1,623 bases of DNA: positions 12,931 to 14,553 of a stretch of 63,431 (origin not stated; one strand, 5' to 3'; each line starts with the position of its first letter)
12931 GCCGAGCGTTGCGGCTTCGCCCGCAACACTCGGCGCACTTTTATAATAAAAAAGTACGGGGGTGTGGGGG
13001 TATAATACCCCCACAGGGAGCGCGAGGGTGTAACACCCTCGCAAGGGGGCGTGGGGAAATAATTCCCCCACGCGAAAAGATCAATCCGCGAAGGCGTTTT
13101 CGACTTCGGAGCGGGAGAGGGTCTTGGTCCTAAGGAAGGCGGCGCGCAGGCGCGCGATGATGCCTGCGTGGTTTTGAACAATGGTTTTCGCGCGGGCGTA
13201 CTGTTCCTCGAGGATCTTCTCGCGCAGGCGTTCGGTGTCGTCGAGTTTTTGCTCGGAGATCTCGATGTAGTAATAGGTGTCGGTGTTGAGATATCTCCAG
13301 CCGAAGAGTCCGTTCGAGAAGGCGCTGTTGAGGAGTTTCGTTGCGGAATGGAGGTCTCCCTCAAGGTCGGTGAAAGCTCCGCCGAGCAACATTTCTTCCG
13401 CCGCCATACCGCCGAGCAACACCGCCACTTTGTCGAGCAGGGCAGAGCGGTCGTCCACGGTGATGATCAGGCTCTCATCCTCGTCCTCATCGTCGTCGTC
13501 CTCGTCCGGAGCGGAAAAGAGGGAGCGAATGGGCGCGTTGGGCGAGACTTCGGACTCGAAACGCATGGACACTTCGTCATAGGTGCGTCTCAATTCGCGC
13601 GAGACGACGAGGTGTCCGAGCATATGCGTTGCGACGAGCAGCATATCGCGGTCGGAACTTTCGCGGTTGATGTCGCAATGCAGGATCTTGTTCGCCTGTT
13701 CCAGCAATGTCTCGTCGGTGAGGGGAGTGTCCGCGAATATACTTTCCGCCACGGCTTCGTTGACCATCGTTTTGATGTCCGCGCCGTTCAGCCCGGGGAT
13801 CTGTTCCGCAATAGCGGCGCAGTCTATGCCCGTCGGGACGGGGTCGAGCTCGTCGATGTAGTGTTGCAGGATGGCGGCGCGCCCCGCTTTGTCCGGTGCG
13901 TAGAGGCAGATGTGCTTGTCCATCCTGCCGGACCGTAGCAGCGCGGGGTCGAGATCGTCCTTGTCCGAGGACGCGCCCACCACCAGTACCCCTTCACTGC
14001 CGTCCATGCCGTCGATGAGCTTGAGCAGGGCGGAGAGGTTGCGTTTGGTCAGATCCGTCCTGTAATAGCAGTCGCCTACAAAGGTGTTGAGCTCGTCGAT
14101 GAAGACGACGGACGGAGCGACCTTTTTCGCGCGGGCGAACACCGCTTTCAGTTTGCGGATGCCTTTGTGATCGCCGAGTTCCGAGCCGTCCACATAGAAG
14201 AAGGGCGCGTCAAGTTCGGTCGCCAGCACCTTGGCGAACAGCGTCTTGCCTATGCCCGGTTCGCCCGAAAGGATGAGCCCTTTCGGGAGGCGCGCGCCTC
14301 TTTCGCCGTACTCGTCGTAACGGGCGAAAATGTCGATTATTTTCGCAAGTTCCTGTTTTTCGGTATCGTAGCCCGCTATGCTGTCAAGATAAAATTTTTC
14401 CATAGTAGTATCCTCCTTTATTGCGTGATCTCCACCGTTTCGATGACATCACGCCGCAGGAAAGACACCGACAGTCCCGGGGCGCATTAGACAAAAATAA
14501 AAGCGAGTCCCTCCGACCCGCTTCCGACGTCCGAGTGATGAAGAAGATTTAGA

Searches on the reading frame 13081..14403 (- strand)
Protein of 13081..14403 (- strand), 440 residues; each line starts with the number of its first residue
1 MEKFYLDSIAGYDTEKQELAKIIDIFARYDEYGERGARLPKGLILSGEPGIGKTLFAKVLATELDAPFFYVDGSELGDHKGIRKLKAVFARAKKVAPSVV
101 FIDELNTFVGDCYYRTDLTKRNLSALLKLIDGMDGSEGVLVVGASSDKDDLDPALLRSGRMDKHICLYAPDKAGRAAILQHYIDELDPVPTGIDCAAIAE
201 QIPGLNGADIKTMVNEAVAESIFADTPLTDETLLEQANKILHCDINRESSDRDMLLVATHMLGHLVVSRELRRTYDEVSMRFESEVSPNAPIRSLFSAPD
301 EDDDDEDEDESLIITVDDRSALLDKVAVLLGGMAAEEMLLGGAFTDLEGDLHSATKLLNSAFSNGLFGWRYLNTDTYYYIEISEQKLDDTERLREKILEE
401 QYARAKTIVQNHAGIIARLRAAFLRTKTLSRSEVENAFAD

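Call 36: search_protein_families(library=pfam, proteins=[window:13081-14403:-])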
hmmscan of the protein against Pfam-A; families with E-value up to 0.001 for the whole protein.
window:13081-14403:- (440 aa): 7 families
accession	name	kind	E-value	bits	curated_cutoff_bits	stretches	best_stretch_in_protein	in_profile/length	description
PF00004.35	AAA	-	4.8e-28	98.6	21.2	1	43-166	1-128/131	ATPase family associated with various cellular activities (AAA)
PF01434.24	Peptidase_M41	-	1.3e-09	38.6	29.9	1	318-435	58-189/191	Peptidase family M41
PF20720.3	nSTAND3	-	6e-06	26.5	27.2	1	43-138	20-103/155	Novel STAND NTPase 3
PF13401.12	AAA_22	-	4.2e-05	24.3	27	0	43-83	8-51/130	AAA domain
PF05496.18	RuvB_N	-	0.00011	22.4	27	1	42-106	35-94/159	Holliday junction DNA helicase RuvB P-loop domain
PF07728.20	AAA_5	-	0.00084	19.8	22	0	43-75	2-35/139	AAA domain (dynein-related subfamily)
PF13191.12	AAA_16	-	0.00096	20.1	32.6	0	39-67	23-51/167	AAA ATPase domain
